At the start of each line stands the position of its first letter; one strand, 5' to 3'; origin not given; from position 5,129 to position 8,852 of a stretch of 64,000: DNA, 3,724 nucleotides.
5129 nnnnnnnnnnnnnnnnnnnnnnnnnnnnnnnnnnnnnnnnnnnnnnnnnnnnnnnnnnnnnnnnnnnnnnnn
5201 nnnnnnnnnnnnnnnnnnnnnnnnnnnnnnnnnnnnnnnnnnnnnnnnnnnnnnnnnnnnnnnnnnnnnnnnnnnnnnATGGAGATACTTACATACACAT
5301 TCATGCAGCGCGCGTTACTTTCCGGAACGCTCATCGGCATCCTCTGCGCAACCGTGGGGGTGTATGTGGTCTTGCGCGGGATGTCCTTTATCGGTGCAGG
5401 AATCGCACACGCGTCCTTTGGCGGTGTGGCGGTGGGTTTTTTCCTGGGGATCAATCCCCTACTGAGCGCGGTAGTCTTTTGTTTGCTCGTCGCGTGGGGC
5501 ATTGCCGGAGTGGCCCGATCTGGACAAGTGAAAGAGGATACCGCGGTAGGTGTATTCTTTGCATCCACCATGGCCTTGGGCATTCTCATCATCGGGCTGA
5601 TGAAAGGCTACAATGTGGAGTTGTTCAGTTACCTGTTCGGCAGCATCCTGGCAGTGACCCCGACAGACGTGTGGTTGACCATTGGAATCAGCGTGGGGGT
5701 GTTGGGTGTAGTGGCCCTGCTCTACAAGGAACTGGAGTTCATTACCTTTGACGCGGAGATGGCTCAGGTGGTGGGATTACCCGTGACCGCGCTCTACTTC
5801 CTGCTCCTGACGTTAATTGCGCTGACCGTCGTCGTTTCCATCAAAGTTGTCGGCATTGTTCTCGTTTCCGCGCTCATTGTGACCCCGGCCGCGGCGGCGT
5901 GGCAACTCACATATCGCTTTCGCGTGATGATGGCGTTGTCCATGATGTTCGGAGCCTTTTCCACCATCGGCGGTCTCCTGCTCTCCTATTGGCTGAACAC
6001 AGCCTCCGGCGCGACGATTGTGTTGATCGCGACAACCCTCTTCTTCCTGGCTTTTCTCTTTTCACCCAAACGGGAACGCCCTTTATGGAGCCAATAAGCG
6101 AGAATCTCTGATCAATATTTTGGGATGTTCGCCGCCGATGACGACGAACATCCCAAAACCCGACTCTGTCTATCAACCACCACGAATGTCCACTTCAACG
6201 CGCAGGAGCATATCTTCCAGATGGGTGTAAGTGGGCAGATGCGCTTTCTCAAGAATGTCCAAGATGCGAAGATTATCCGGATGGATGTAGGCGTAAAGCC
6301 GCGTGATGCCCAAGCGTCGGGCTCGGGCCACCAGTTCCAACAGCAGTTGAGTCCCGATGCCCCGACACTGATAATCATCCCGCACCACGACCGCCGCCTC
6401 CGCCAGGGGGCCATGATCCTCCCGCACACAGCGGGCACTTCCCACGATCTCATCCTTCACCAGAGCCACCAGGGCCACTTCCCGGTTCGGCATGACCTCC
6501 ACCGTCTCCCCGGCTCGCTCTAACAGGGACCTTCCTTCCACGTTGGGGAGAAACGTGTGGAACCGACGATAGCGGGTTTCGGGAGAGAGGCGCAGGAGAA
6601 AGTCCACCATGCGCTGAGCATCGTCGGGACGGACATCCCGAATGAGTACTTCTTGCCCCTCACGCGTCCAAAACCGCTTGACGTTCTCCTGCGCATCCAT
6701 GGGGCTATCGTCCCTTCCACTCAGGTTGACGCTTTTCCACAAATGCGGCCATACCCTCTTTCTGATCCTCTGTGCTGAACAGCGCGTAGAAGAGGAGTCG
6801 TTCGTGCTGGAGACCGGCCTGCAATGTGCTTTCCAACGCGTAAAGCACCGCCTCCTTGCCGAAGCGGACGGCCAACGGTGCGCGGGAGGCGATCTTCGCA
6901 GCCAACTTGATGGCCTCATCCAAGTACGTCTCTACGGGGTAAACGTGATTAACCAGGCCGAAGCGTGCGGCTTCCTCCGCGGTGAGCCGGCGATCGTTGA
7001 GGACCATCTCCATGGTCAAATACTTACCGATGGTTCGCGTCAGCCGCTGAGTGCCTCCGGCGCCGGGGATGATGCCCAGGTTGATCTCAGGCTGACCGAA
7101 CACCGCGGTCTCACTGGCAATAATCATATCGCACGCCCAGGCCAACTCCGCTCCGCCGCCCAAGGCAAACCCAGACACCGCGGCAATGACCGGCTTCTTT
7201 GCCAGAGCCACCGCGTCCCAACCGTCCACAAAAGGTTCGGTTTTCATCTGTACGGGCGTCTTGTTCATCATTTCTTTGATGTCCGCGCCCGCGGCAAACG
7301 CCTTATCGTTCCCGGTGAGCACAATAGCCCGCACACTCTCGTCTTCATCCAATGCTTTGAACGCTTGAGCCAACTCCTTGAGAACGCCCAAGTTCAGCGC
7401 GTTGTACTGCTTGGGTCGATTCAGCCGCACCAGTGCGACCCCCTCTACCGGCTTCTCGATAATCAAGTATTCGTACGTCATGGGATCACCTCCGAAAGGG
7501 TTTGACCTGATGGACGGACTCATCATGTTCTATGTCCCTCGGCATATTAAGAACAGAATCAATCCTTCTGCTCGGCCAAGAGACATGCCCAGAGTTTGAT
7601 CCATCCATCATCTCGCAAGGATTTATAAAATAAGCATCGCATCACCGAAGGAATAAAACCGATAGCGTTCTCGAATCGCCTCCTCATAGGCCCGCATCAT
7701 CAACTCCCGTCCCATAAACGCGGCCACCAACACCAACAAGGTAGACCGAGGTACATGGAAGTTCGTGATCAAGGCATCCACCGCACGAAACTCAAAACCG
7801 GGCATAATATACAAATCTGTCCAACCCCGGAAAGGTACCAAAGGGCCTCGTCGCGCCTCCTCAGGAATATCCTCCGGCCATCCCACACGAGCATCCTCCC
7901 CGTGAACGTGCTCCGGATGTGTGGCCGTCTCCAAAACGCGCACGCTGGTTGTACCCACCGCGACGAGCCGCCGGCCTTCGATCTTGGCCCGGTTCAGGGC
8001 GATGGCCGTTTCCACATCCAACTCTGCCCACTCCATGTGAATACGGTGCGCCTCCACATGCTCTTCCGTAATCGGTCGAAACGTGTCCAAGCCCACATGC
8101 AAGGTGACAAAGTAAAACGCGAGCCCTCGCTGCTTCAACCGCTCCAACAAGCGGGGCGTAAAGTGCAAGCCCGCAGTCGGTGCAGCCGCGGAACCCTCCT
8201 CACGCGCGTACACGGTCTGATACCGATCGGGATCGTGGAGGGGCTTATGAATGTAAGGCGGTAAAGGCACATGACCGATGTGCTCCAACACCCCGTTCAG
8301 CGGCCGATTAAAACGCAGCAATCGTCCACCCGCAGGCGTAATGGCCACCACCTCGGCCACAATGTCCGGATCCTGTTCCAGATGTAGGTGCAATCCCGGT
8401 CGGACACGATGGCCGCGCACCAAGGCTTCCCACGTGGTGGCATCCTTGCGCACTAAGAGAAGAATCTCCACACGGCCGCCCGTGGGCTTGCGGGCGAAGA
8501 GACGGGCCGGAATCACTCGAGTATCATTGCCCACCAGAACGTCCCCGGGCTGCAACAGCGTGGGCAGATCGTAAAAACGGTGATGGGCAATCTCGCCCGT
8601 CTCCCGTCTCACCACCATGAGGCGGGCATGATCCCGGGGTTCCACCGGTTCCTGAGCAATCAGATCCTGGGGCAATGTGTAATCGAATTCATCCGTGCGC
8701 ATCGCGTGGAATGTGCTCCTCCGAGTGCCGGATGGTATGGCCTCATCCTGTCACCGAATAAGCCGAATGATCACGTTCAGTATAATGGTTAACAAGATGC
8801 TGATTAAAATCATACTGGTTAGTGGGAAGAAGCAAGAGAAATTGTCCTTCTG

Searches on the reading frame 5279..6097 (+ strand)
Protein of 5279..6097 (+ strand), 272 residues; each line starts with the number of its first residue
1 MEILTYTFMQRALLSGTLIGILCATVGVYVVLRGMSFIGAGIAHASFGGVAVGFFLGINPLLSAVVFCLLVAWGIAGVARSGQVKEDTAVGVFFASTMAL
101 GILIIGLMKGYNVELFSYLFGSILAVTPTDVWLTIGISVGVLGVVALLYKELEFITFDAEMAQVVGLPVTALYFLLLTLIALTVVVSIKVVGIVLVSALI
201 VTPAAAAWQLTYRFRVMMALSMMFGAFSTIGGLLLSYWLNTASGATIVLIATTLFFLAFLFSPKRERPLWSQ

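Call 68: search_protein_families(library=pfam, proteins=[window:5279-6097:+], max_evalue=0.0001)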
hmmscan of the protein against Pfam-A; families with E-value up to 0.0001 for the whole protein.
window:5279-6097:+ (272 aa): 2 families
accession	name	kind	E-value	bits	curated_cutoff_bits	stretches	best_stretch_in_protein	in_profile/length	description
PF00950.22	ABC-3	-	3.9e-79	266.2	20.1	1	6-261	2-257/258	ABC 3 transport family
PF01032.23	FecCD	-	4.3e-07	29.7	26.5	1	49-260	95-306/311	FecCD transport family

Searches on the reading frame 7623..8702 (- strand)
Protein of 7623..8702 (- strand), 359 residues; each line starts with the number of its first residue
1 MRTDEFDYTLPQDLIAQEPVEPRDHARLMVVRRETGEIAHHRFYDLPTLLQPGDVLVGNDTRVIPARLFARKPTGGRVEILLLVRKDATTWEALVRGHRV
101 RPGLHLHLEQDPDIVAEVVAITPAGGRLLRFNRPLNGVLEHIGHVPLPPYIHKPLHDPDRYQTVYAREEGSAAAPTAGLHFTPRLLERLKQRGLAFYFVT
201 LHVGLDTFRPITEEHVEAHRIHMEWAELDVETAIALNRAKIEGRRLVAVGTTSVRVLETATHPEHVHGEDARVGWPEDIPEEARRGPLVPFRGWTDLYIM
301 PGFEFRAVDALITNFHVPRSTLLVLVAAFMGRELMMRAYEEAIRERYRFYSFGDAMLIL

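Call 68: search_protein_families(library=pfam, proteins=[window:7623-8702:-], max_evalue=0.0001)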
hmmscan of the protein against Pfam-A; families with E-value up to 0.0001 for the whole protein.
window:7623-8702:- (359 aa): 1 family
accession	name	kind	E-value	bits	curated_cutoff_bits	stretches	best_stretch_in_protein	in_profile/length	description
PF02547.20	Queuosine_synth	-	6.5e-131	436.7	25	1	4-358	2-322/322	Queuosine biosynthesis protein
